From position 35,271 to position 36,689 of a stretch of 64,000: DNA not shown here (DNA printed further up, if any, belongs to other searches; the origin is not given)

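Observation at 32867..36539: GmhA-like isomerase plus HldE-type kinase::HAD fusion plus DHS-fold protein: a heptose-phosphate-like pathway with no nucleotidyltransferase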

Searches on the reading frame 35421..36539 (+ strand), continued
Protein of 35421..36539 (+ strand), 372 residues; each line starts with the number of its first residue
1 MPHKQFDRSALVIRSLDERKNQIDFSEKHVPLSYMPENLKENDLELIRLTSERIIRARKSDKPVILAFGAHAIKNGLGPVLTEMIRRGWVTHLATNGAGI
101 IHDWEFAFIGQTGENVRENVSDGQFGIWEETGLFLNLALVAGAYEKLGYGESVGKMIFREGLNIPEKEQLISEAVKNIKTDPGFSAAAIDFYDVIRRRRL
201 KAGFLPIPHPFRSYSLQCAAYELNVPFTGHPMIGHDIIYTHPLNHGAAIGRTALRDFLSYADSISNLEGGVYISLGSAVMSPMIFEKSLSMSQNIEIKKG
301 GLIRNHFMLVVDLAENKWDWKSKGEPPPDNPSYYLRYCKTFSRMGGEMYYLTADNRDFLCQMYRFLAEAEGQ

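Call 64: search_protein_families(library=ncbifam, proteins=[L101:12172-13170:+, L101:13214-14212:+, L101:10636-12153:+, L095:2494-2979:+, L101:9271-9918:+, L101:16044-16664:+, L101:16691-17737:+, L085:8126-8938:+, L085:10015-11034:+, L085:17694-18260:+], max_evalue=0.00001)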
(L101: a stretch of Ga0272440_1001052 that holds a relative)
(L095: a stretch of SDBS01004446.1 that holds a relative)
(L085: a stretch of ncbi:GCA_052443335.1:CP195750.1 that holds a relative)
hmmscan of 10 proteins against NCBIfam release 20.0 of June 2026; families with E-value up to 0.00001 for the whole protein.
L101:12172-13170:+ (332 aa): 25 families
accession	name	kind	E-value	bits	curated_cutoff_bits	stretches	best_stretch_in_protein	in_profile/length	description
TIGR01179.1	galE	equivalog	1e-30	106.7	262.3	1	7-300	2-319/332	UDP-glucose 4-epimerase GalE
TIGR01181.1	dTDP_gluc_dehyt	equivalog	1.3e-23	83.6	365.1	1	7-300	2-305/321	dTDP-glucose 4,6-dehydratase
TIGR04180.1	EDH_00030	hypoth_equivalog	2.7e-22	79.2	475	1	7-269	1-266/297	NAD-dependent 4,6-dehydratase LegB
TIGR02197.1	heptose_epim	equivalog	5.1e-22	78.4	274.6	1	7-159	1-150/316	ADP-glyceromanno-heptose 6-epimerase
NF043036.1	ErythonDh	equivalog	1e-20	74.2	325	1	6-161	2-163/321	D-erythronate dehydrogenase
NF007956.0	PRK10675.1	subfamily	3.3e-20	72.5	394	1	7-172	3-176/338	UDP-glucose 4-epimerase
TIGR03466.1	HpnA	hypoth_equivalog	1.2e-18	67.1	367.65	1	7-178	3-172/327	hopanoid-associated sugar epimerase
NF008872.0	PRK11908.1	equivalog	1.4e-15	57.2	294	1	6-259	3-271/349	bifunctional UDP-4-keto-pentose/UDP-xylose synthase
TIGR03589.1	PseB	equivalog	1.6e-13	50.3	407.75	1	5-122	5-124/324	UDP-N-acetylglucosamine 4,6-dehydratase (inverting)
NF011728.1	PRK15181.1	equivalog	6.4e-13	48.4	760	1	6-154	17-172/348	Vi polysaccharide biosynthesis UDP-N-acetylglucosaminuronic acid C-4 epimerase TviC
NF052578.1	StrlDmthSdmBMthl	equivalog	1.3e-12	48.1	600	1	8-257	4-243/328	sterol demethylase protein SdmB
NF042423.1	oxyalk_red_Shew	equivalog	1.1e-11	44.4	580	1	2-178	6-176/331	2-alkyl-3-oxoalkanoate reductase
NF005998.1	PRK08125.1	equivalog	5.3e-11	41.6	777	1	4-255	315-581/649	bifunctional UDP-4-amino-4-deoxy-L-arabinose formyltransferase/UDP-glucuronic acid oxidase ArnA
NF042422.1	oxyalk_red_OleD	equivalog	3.1e-10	39.9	580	1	6-178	2-170/329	2-alkyl-3-oxoalkanoate reductase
TIGR02622.1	CDP_4_6_dhtase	equivalog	4.6e-10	39.1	278.45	1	5-304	5-328/352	CDP-glucose 4,6-dehydratase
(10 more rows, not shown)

L101:13214-14212:+ (332 aa): 14 families
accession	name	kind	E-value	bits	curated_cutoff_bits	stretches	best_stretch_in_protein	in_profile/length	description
TIGR01181.1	dTDP_gluc_dehyt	equivalog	1.9e-60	204.6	365.1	1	6-317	1-314/321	dTDP-glucose 4,6-dehydratase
NF007490.0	PRK10084.1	subfamily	3e-36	125.2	649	1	6-318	2-338/361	dTDP-glucose 4,6-dehydratase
NF007582.0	PRK10217.1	equivalog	6.1e-36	124.2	698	1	5-317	2-334/355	dTDP-glucose 4,6-dehydratase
TIGR01179.1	galE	equivalog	8e-34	116.9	262.3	1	6-316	1-327/332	UDP-glucose 4-epimerase GalE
TIGR04180.1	EDH_00030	hypoth_equivalog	1.5e-25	89.9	475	1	7-300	1-295/297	NAD-dependent 4,6-dehydratase LegB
TIGR02622.1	CDP_4_6_dhtase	equivalog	2.1e-24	86.3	278.45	1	3-318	3-334/352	CDP-glucose 4,6-dehydratase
NF007956.0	PRK10675.1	subfamily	6.6e-17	61.6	394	2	213-315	227-330/338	UDP-glucose 4-epimerase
TIGR01472.1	gmd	equivalog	1.3e-16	60.7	415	1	10-277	6-282/342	GDP-mannose 4,6-dehydratase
TIGR01214.1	rmlD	equivalog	9.5e-12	44.6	224.05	1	6-259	1-222/285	dTDP-4-dehydrorhamnose reductase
TIGR02197.1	heptose_epim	equivalog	1.4e-11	44.2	274.6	1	7-316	1-315/316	ADP-glyceromanno-heptose 6-epimerase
NF047922.1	GDPFucSynFcl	equivalog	1.2e-09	38.1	500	1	124-315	99-302/308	GDP-L-fucose synthase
NF008872.0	PRK11908.1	equivalog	4.1e-08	32.6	294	1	5-312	2-333/349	bifunctional UDP-4-keto-pentose/UDP-xylose synthase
NF011728.1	PRK15181.1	equivalog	6.1e-07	28.7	760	1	78-265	90-284/348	Vi polysaccharide biosynthesis UDP-N-acetylglucosaminuronic acid C-4 epimerase TviC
TIGR03466.1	HpnA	hypoth_equivalog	1.9e-06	27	367.65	0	152-266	140-249/327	hopanoid-associated sugar epimerase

L101:10636-12153:+ (505 aa): 12 families
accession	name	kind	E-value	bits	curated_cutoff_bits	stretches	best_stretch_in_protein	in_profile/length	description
NF008454.0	PRK11316.1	equivalog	4.1e-50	170.8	521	2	185-486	5-299/475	bifunctional D-glycero-beta-D-manno-heptose-7-phosphate kinase/D-glycero-beta-D-manno-heptose 1-phosphate adenylyltransferase HldE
TIGR02198.1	rfaE_dom_I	equivalog_domain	6.8e-35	120.7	345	1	186-488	3-303/315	D-glycero-beta-D-manno-heptose-7-phosphate kinase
TIGR02199.1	rfaE_dom_II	equivalog_domain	4.4e-29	101.2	181.5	1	13-156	2-141/144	D-glycero-beta-D-manno-heptose 1-phosphate adenylyltransferase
TIGR00125.1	cyt_tran_rel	domain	3.7e-12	46.2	27.7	1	25-88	2-64/65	adenylyltransferase/cytidyltransferase family protein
TIGR01518.1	g3p_cytidyltrns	equivalog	5.6e-11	42.6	165.4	1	27-119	3-96/125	glycerol-3-phosphate cytidylyltransferase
TIGR02152.1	D_ribokin_bact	equivalog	5.4e-09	35.8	299.65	1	404-491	204-290/298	ribokinase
TIGR04382.1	myo_inos_iolC_N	equivalog_domain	2.3e-07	30.4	300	1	396-485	205-293/309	5-dehydro-2-deoxygluconokinase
NF001985.0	PRK00777.1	subfamily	2.7e-07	30.8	104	1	26-69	8-51/157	pantetheine-phosphate adenylyltransferase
NF053626.1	RibKinHalex1628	equivalog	6.8e-07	29.1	330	1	414-501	204-292/293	ATP-dependent ribose-1-phosphate kinase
NF041164.1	NucKinThplmales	equivalog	6.8e-07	28.8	450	1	403-500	195-290/295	nucleoside kinase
NF006957.1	PRK09434.1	equivalog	9.1e-07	28.7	450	1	397-461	197-262/302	fructokinase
NF041332.1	KDG_KDGal_kin_Halo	equivalog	4.8e-06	26.2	440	1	392-455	203-265/320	bifunctional 2-dehydro-3-deoxygluconokinase/2-dehydro-3-deoxygalactonokinase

L095:2494-2979:+ (161 aa): 5 families
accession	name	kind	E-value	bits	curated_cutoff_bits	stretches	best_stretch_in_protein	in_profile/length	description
TIGR02199.1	rfaE_dom_II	equivalog_domain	4.3e-30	104.4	181.5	1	21-156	4-136/144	D-glycero-beta-D-manno-heptose 1-phosphate adenylyltransferase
NF008454.0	PRK11316.1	equivalog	4.2e-25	88.3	521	1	6-124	318-438/475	bifunctional D-glycero-beta-D-manno-heptose-7-phosphate kinase/D-glycero-beta-D-manno-heptose 1-phosphate adenylyltransferase HldE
TIGR00125.1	cyt_tran_rel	domain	6e-12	45.6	27.7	1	33-94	4-64/65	adenylyltransferase/cytidyltransferase family protein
TIGR01518.1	g3p_cytidyltrns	equivalog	1.8e-10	41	165.4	1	33-126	3-97/125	glycerol-3-phosphate cytidylyltransferase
NF001985.0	PRK00777.1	subfamily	4.6e-06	26.8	104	1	34-87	10-63/157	pantetheine-phosphate adenylyltransferase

L101:9271-9918:+ (215 aa): 9 families
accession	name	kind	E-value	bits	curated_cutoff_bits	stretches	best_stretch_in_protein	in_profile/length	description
TIGR00441.1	gmhA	equivalog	7.3e-24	84.6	209.45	1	74-213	9-153/154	D-sedoheptulose 7-phosphate isomerase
NF010546.0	PRK13936.1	equivalog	7.7e-23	81.3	276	1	74-213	41-188/197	phosphoheptose isomerase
NF001628.0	PRK00414.1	equivalog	2.2e-20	73.1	265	1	73-213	41-186/192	D-sedoheptulose 7-phosphate isomerase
NF008138.0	PRK10886.1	equivalog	2.3e-16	60.1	352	1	76-213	41-186/196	DnaA initiator-associating protein DiaA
NF010547.0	PRK13938.1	equivalog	1.3e-15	57.5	320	1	75-208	44-182/196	D-sedoheptulose 7-phosphate isomerase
TIGR03127.2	RuMP_HxlB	equivalog_domain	8.3e-11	42.1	160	1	128-196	62-129/178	6-phospho-3-hexuloisomerase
NF040776.2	AlsR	equivalog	4.6e-07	29.1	400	1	135-193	173-230/279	transcriptional repressor AlsR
NF041755.1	RuMP_HxlAB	equivalog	6.7e-07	28.6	500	0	128-179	278-329/391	bifunctional 3-hexulose-6-phosphate synthase/6-phospho-3-hexuloisomerase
NF008590.0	PRK11557.1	equivalog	6.9e-06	25.7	355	0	72-191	128-231/282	MurR/RpiR family transcriptional regulator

L101:16044-16664:+ (206 aa): 1 family
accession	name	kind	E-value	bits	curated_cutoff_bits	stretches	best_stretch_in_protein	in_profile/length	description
TIGR01489.1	DKMTPPase-SF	subfamily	3.9e-06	27.1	81.55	0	8-99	6-100/188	MtnX-like HAD-IB family phosphatase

L101:16691-17737:+ (348 aa): 0 families

L085:8126-8938:+ (270 aa): 0 families

L085:10015-11034:+ (339 aa): 16 families
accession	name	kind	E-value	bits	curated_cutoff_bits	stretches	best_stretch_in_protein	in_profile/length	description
TIGR02198.1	rfaE_dom_I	equivalog_domain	1.7e-32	112.8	345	1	11-329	3-308/315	D-glycero-beta-D-manno-heptose-7-phosphate kinase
NF008454.0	PRK11316.1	equivalog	2e-19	69.6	521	1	8-336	3-313/475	bifunctional D-glycero-beta-D-manno-heptose-7-phosphate kinase/D-glycero-beta-D-manno-heptose 1-phosphate adenylyltransferase HldE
TIGR02152.1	D_ribokin_bact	equivalog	8.3e-15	54.9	299.65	1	211-326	178-290/298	ribokinase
TIGR03828.1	pfkB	equivalog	2.3e-12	46.6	292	1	205-332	173-299/305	1-phosphofructokinase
TIGR03168.1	1-PFK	subfamily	1e-11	44.3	216.4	1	206-332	174-299/305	hexose kinase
NF007321.0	PRK09813.1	equivalog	2.7e-10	40.2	247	0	52-116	19-83/261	fructoselysine 6-kinase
TIGR04382.1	myo_inos_iolC_N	equivalog_domain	1.7e-08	34.1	300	0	246-323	218-296/309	5-dehydro-2-deoxygluconokinase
NF049991.1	TagKinase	equivalog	4.5e-08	32.2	420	0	242-335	220-315/321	tagatose kinase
NF041134.1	R1P_kin_Thcocales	equivalog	2e-07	30.7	500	0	252-323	197-269/291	ADP-dependent ribose-1-phosphate kinase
NF040938.1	KDG_KDGal_kin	equivalog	2.5e-07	30.1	400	0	253-315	220-281/305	bifunctional 2-dehydro-3-deoxygluconokinase/2-dehydro-3-deoxygalactonokinase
NF007068.0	PRK09513.1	equivalog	3.3e-07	29.8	432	1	50-329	31-300/312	1-phosphofructokinase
NF053626.1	RibKinHalex1628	equivalog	5.8e-07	29.3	330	0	43-109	25-90/293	ATP-dependent ribose-1-phosphate kinase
NF008353.0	PRK11142.1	equivalog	2.6e-06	27.2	341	0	241-334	208-301/307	ribokinase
NF041164.1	NucKinThplmales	equivalog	2.6e-06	26.8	450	1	252-319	206-274/295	nucleoside kinase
NF007416.0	PRK09954.1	equivalog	2.8e-06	26.5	561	1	56-126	92-162/362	sugar kinase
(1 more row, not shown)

L085:17694-18260:+ (188 aa): 13 families
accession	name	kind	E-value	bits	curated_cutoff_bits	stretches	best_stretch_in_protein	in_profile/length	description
TIGR00441.1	gmhA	equivalog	5.5e-31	107.7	209.45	1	42-183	12-152/154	D-sedoheptulose 7-phosphate isomerase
NF010546.0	PRK13936.1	equivalog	1.3e-29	103.4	276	1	15-181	17-185/197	phosphoheptose isomerase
NF010547.0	PRK13938.1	equivalog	6.4e-27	94.5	320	1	42-180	46-183/196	D-sedoheptulose 7-phosphate isomerase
NF001628.0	PRK00414.1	equivalog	4.7e-24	85.1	265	1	21-186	24-188/192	D-sedoheptulose 7-phosphate isomerase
NF008138.0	PRK10886.1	equivalog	8e-18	64.9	352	1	29-175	30-177/196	DnaA initiator-associating protein DiaA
TIGR03127.2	RuMP_HxlB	equivalog_domain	5e-12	46.1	160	1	102-165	64-127/178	6-phospho-3-hexuloisomerase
NF041755.1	RuMP_HxlAB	equivalog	9.2e-10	38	500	1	102-165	280-343/391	bifunctional 3-hexulose-6-phosphate synthase/6-phospho-3-hexuloisomerase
NF040776.2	AlsR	equivalog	2.2e-08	33.4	400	1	106-166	172-232/279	transcriptional repressor AlsR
NF008451.0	PRK11302.1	subfamily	2.5e-08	33.7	296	1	3-163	93-227/286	transcriptional regulator HexR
NF008458.0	PRK11337.1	equivalog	3.5e-08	32.8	378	1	107-165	185-243/293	MurR/RpiR family transcriptional regulator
NF002805.0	PRK02947.1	subfamily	5.3e-08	32.3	135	1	7-145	3-142/247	sugar isomerase domain-containing protein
NF009222.0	PRK12570.1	subfamily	1.6e-06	27.2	255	1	27-161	55-189/307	N-acetylmuramic acid 6-phosphate etherase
NF010701.0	PRK14101.1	equivalog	6.3e-06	24.7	920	0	105-163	510-567/638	bifunctional transcriptional regulator/glucokinase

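Call 69: search_protein_families(library=ncbifam, proteins=[L010:3124-5691:+, L057:5851-8997:+, L034:6282-9158:-, L023:5797-7485:+, L023:7495-8442:+, L010:1447-2427:+, L056:6490-7419:+, L010:5694-8066:+, L018:12519-13829:+, L057:11260-11967:+], max_evalue=1e-8)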
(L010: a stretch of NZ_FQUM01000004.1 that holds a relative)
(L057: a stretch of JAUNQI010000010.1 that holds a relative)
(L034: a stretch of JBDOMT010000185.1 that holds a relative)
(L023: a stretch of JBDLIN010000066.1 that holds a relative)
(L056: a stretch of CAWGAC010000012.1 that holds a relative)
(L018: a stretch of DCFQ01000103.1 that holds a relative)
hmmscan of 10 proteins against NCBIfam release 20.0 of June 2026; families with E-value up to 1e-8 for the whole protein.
L010:3124-5691:+ (855 aa): 1 family
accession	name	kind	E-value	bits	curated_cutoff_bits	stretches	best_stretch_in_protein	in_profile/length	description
NF007331.0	PRK09819.1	equivalog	2.5e-51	174.6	1138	1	55-466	5-422/885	mannosylglycerate hydrolase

L057:5851-8997:+ (1048 aa): 1 family
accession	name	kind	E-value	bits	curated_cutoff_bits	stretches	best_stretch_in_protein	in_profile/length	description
NF007331.0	PRK09819.1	equivalog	1.1e-32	112.8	1138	1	252-623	6-367/885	mannosylglycerate hydrolase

L034:6282-9158:- (958 aa): 1 family
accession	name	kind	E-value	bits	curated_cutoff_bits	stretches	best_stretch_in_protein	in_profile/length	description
NF007331.0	PRK09819.1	equivalog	3.6e-139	465.2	1138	2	251-940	192-870/885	mannosylglycerate hydrolase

L023:5797-7485:+ (562 aa): 9 families
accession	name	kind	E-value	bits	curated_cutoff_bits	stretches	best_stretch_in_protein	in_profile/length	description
NF003154.0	PRK04123.1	equivalog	9e-189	628.7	428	1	8-550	4-544/554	ribulokinase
TIGR01234.1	L-ribulokinase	equivalog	1.8e-166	555.1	583.25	1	9-539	2-531/536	ribulokinase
TIGR01315.1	5C_CHO_kinase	subfamily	1.6e-45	155.9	408.7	1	11-534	3-533/541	FGGY family pentulose kinase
TIGR01312.1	XylB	equivalog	4.6e-42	144.1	380.25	1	11-534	1-479/481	xylulokinase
NF008187.0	PRK10939.1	equivalog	6.4e-24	84.4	528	1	11-536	7-501/521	autoinducer-2 kinase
TIGR01314.1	gntK_FGGY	equivalog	3.4e-20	72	648.55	1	9-531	1-486/505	gluconokinase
TIGR01311.1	glycerol_kin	equivalog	2.4e-17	62.4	590.35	1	399-531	360-487/496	glycerol kinase GlpK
NF000756.0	PRK00047.1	subfamily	5.8e-14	51.3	498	1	397-537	360-494/502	glycerol kinase GlpK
TIGR02628.1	fuculo_kin_coli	equivalog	2.7e-13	49.7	470.9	1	76-514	58-463/465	L-fuculokinase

L023:7495-8442:+ (315 aa): 6 families
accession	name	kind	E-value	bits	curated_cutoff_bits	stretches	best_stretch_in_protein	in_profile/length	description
TIGR00674.1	dapA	equivalog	2.7e-30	105.2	206.15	1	14-281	4-272/286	4-hydroxy-tetrahydrodipicolinate synthase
NF003164.0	PRK04147.1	equivalog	9.2e-19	67.8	281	1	8-216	3-210/294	N-acetylneuraminate lyase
TIGR02313.1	HpaI-NOT-DapA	exception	1.5e-18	66.6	396.7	1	11-276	3-270/294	2,4-dihydroxyhept-2-ene-1,7-dioic acid aldolase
NF002958.0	PRK03620.1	subfamily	5.2e-18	64.9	278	1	7-190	9-188/307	5-dehydro-4-deoxyglucarate dehydratase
TIGR03249.1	KdgD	equivalog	1.1e-16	60.8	373.95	1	7-226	7-225/299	5-dehydro-4-deoxyglucarate dehydratase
TIGR00683.1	nanA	equivalog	1.2e-15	57.6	382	1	10-213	2-204/293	N-acetylneuraminate lyase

L010:1447-2427:+ (326 aa): 13 families
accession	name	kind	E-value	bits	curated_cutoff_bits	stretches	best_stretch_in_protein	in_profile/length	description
TIGR00744.1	ROK_glcA_fam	subfamily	1.1e-56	192.4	260.35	1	10-317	1-305/318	ROK family glucokinase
NF049930.1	TransRegMlc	equivalog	1.5e-35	123.3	530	1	44-304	121-374/405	sugar metabolism global transcriptional regulator Mlc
NF047937.1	TransRegNagC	equivalog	5.2e-32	111.5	650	1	45-297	116-361/399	DNA-binding transcriptional regulator NagC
NF003461.0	PRK05082.1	subfamily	5.2e-30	104.8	283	1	10-271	4-241/291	N-acetylmannosamine kinase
NF047821.1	NactlManKinNanK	equivalog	8.1e-30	104.3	450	1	10-201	4-190/288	N-acetylmannosamine kinase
NF009835.0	PRK13310.1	equivalog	1.1e-26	93.8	380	1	9-314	2-294/303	N-acetylglucosamine kinase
NF045551.1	GK_Pyrobac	equivalog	7.3e-25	87.8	500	1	9-314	2-274/294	ATP-dependent glucokinase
NF007251.0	PRK09698.1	equivalog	1.1e-24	87.2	253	1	6-195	5-194/304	allose kinase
NF007108.0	PRK09557.1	equivalog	4.5e-24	85.3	443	1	10-312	4-292/303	fructokinase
NF045550.1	FrctkaseScrK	equivalog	4.9e-19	68.9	400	1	8-173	4-161/293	fructokinase ScrK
NF042998.1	bglucokin_BglK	equivalog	1.2e-17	64.1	550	1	13-271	7-242/291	beta-glucoside kinase BglK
NF045942.1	PolPhglucPhase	equivalog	5.6e-14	52.4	250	1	10-172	3-157/242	polyphosphate--glucose phosphotransferase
NF009836.0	PRK13311.1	equivalog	3.5e-13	49.4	551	1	9-172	2-161/256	N-acetyl-D-glucosamine kinase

L056:6490-7419:+ (309 aa): 13 families
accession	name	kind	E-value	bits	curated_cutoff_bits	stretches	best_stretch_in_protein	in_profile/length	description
TIGR00744.1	ROK_glcA_fam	subfamily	8.4e-52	176.4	260.35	1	5-305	1-308/318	ROK family glucokinase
NF003461.0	PRK05082.1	subfamily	1e-43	149.8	283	1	3-304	2-285/291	N-acetylmannosamine kinase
NF047937.1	TransRegNagC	equivalog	5e-40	137.9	650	1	4-297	81-376/399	DNA-binding transcriptional regulator NagC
NF047821.1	NactlManKinNanK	equivalog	1e-38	133.6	450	1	4-305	3-286/288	N-acetylmannosamine kinase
NF049930.1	TransRegMlc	equivalog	8.3e-37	127.4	530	1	42-302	129-387/405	sugar metabolism global transcriptional regulator Mlc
NF007108.0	PRK09557.1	equivalog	3.1e-29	102.2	443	1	6-283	5-279/303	fructokinase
NF007251.0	PRK09698.1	equivalog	2.8e-27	95.8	253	1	3-188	7-195/304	allose kinase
NF009835.0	PRK13310.1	equivalog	2.3e-26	92.8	380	1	7-302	5-297/303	N-acetylglucosamine kinase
NF045551.1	GK_Pyrobac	equivalog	6.5e-24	84.7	500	1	4-306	2-281/294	ATP-dependent glucokinase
NF042998.1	bglucokin_BglK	equivalog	6.7e-24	84.6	550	1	4-301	3-281/291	beta-glucoside kinase BglK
NF009836.0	PRK13311.1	equivalog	1.9e-14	53.5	551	1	7-187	5-197/256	N-acetyl-D-glucosamine kinase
NF045942.1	PolPhglucPhase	equivalog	1.8e-11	44.3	250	0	5-163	3-157/242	polyphosphate--glucose phosphotransferase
NF045550.1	FrctkaseScrK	equivalog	1.8e-11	44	400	1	7-189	8-193/293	fructokinase ScrK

L010:5694-8066:+ (790 aa): 2 families
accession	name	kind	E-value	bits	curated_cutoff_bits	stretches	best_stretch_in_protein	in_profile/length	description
TIGR01180.1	aman2_put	subfamily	1.2e-215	717.9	249.55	1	30-774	21-749/749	GH92 family glycosyl hydrolase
NF035929.1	lectin_1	subfamily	5.5e-132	441.8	800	2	260-788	245-749/886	lectin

L018:12519-13829:+ (436 aa): 0 families

L057:11260-11967:+ (235 aa): 0 families

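Call 70: search_solved_structures(query=A2, max_evalue=10, show_alignments=4)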
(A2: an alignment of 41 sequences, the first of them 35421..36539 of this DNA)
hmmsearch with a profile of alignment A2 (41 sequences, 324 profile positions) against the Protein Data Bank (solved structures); distinct sequences matched with E-value up to 10: 8.
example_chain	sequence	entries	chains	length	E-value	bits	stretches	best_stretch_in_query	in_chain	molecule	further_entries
6lrh_A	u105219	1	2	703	2.6e-08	36.9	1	37-111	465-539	Alr4995 protein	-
6lrf_A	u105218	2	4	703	2.6e-08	36.9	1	37-111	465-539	Alr4995 protein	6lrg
6juy_A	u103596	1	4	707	3.6e-08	36.4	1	40-111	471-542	Sll1336 protein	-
3c2q_A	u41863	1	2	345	1.6e-06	31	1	33-111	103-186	Uncharacterized conserved protein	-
7cmc_A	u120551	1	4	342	0.0045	19.7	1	48-103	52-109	Probable deoxyhypusine synthase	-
8put_A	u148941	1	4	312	0.024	17.3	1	58-107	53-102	Probable deoxyhypusine synthase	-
9mg8_A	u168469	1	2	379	0.087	15.5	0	132-177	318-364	b-iTHR-110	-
4aib_A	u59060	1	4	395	0.91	12.1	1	220-249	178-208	ORNITHINE DECARBOXYLASE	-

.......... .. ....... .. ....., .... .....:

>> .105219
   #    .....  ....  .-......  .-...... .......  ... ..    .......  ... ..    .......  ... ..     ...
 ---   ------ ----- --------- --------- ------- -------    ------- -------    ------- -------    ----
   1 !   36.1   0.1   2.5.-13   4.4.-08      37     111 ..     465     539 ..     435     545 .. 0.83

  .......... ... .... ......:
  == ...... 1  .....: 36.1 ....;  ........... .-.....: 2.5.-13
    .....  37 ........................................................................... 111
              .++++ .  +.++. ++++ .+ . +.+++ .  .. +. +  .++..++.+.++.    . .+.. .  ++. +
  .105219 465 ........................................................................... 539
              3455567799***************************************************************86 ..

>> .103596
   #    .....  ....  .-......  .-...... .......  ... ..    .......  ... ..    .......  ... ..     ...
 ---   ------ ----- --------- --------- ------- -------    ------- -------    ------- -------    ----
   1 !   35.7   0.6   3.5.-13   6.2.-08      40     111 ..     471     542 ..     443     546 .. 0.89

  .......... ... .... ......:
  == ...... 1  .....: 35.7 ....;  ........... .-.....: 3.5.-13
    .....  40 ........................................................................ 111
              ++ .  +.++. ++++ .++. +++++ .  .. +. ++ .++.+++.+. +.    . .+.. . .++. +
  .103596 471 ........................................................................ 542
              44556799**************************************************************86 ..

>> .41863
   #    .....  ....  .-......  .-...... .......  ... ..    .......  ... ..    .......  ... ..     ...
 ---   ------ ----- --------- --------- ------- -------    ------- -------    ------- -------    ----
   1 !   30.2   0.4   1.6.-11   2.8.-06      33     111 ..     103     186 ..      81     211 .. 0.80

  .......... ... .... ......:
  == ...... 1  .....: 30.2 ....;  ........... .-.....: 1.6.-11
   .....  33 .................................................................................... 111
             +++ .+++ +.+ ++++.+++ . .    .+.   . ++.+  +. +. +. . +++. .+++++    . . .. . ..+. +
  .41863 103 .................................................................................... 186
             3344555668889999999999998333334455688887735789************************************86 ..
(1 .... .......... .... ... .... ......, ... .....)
